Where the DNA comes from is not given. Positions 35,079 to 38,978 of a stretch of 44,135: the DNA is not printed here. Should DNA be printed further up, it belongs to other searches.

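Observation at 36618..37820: Two GGDEF-like (palm/nucleotidyl-cyclase) regions in the giant protein: one with GGTEEF, one degenerate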

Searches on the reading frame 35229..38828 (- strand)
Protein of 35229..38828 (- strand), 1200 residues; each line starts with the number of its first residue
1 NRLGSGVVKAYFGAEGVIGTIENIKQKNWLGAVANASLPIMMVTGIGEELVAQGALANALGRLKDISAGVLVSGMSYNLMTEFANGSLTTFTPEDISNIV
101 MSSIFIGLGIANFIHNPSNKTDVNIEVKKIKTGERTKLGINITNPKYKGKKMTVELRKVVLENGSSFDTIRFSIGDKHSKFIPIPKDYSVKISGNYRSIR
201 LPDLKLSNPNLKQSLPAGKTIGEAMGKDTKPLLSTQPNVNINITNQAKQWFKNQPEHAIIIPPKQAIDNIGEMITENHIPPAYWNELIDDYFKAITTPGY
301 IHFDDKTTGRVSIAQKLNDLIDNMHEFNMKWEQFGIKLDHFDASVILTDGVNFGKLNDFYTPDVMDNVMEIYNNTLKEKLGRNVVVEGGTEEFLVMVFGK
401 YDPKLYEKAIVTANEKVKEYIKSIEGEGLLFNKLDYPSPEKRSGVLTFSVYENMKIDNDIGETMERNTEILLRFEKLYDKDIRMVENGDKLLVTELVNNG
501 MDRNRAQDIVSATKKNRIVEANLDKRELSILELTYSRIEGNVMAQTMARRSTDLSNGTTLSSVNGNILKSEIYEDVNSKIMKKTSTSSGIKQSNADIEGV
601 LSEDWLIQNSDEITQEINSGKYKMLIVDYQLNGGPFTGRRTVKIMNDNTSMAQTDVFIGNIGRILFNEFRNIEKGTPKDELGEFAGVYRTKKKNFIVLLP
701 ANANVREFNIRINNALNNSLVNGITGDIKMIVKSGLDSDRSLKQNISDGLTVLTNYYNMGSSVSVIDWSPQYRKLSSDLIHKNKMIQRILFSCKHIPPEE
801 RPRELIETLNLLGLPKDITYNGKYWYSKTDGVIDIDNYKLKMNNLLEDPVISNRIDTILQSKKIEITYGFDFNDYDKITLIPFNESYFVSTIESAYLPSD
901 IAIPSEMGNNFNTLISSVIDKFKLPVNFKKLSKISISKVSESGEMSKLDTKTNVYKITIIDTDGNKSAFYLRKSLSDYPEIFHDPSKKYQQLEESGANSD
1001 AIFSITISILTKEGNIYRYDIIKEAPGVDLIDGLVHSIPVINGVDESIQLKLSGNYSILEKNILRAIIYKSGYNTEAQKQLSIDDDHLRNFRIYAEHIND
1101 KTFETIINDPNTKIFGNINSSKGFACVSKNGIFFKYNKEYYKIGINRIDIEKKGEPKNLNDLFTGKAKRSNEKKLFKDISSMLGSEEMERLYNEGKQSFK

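Call 28: search_protein_representatives(protein=window:35229-38828:-)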
Query: 1200 residues. Proteins with E-value up to 0.001 (for the whole library): 3; up to 1e-10: 3; up to 1e-30: 2. The best 3 are listed.
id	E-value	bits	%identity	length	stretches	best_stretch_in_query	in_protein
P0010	2.7e-64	234.4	29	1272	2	281-823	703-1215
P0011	4.9e-33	130.9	38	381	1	911-1196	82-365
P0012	8.8e-26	106.9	31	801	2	933-1195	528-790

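Call 30: search_protein_families(library=pfam, proteins=[P0010, P0011, P0012], max_evalue=1)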
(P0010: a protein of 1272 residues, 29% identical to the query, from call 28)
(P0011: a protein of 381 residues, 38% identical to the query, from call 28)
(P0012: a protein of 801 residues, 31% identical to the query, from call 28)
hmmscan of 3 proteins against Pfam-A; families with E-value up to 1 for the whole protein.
P0010 (1272 aa): 2 families
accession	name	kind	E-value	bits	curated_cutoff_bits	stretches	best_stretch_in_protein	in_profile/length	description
PF10925.13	DUF2680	-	0.0031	18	25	1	890-932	8-51/57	Protein of unknown function (DUF2680)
PF00990.26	GGDEF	-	0.0066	16.7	23.8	1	1050-1131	45-128/161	Diguanylate cyclase, GGDEF domain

P0011 (381 aa): 0 families

P0012 (801 aa): 0 families

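Call 31: search_protein_families(library=ncbifam, proteins=[P0010, P0011, P0012], max_evalue=1)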
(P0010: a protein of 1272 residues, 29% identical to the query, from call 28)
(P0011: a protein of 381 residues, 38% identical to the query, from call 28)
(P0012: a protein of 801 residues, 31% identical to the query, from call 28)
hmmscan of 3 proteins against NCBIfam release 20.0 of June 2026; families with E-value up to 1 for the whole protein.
P0010 (1272 aa): 0 families

P0011 (381 aa): 0 families

P0012 (801 aa): 0 families

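Call 41: find_encoding_contigs(protein=P0010, flank=10000, max_places=4)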
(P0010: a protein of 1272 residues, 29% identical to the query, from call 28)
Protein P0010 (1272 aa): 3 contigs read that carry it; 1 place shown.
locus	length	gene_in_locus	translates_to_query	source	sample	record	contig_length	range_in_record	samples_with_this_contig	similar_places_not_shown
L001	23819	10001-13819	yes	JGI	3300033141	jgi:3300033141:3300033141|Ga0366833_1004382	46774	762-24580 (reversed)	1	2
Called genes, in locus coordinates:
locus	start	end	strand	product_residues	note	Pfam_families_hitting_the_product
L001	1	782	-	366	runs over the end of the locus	-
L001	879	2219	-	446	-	-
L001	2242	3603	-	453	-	-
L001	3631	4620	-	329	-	-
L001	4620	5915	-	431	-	-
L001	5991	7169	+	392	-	PF01266:DAO (faint), PF13738:Pyr_redox_3, PF22578:GGR_cat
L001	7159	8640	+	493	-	PF00883:Peptidase_M17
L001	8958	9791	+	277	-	-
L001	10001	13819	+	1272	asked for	-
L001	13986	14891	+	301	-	PF01022:HTH_5 (faint), PF13412:HTH_24 (weak)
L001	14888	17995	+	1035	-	PF00133:tRNA-synt_1, PF01406:tRNA-synt_1e (faint), PF09334:tRNA-synt_1g, PF08264:Anticodon_1, PF19302:DUF5915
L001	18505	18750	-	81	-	-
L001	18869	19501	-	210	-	PF13420:Acetyltransf_4, PF00583:Acetyltransf_1, PF13673:Acetyltransf_10 (weak), PF13302:Acetyltransf_3, PF13508:Acetyltransf_7, PF08445:FR47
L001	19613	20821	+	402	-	PF01676:Metalloenzyme, PF10143:PhosphMutase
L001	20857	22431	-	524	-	-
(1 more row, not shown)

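Call 98: find_encoding_contigs(protein=P0012, flank=6000, max_places=3)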
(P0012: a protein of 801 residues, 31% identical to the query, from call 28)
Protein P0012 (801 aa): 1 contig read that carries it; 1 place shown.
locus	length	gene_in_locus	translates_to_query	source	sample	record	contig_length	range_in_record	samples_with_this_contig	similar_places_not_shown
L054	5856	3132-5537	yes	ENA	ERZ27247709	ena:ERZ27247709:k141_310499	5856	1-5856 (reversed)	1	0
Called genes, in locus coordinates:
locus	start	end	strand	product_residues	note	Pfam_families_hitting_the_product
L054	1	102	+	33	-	?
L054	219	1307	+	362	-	PF25231:DUF7847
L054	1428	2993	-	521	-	PF00133:tRNA-synt_1, PF01406:tRNA-synt_1e (faint), PF09334:tRNA-synt_1g, PF00133:tRNA-synt_1, PF19303:Anticodon_3, PF08264:Anticodon_1 (weak)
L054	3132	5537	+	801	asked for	-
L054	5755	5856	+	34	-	?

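Call 99: find_encoding_contigs(protein=P0011, flank=6000, max_places=3)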
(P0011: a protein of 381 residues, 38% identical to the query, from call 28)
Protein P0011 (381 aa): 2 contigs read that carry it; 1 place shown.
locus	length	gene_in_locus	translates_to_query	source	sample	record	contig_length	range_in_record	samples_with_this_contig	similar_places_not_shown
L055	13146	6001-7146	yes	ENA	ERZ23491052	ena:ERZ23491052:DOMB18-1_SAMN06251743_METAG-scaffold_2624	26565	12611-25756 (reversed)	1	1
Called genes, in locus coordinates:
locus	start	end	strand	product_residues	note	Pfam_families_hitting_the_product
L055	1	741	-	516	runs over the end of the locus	?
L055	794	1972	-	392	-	PF13528:Glyco_trans_1_3, PF04101:Glyco_tran_28_C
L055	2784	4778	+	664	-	PF13522:GATase_6, PF13537:GATase_7, PF00733:Asn_synthase, PF01902:Diphthami_syn_2_N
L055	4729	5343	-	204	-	-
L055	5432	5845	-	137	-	-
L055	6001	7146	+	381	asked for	-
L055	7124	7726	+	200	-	-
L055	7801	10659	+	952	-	PF13671:AAA_33 (faint), PF13521:AAA_28 (faint), PF00005:ABC_tran (faint), PF00004:AAA, PF17862:AAA_lid_3, PF09336:Vps4_C (weak), PF00004:AAA, PF17862:AAA_lid_3, +13 more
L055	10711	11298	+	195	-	PF04250:DUF429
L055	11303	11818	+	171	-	-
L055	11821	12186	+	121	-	-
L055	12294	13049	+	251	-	-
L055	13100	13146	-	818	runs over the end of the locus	-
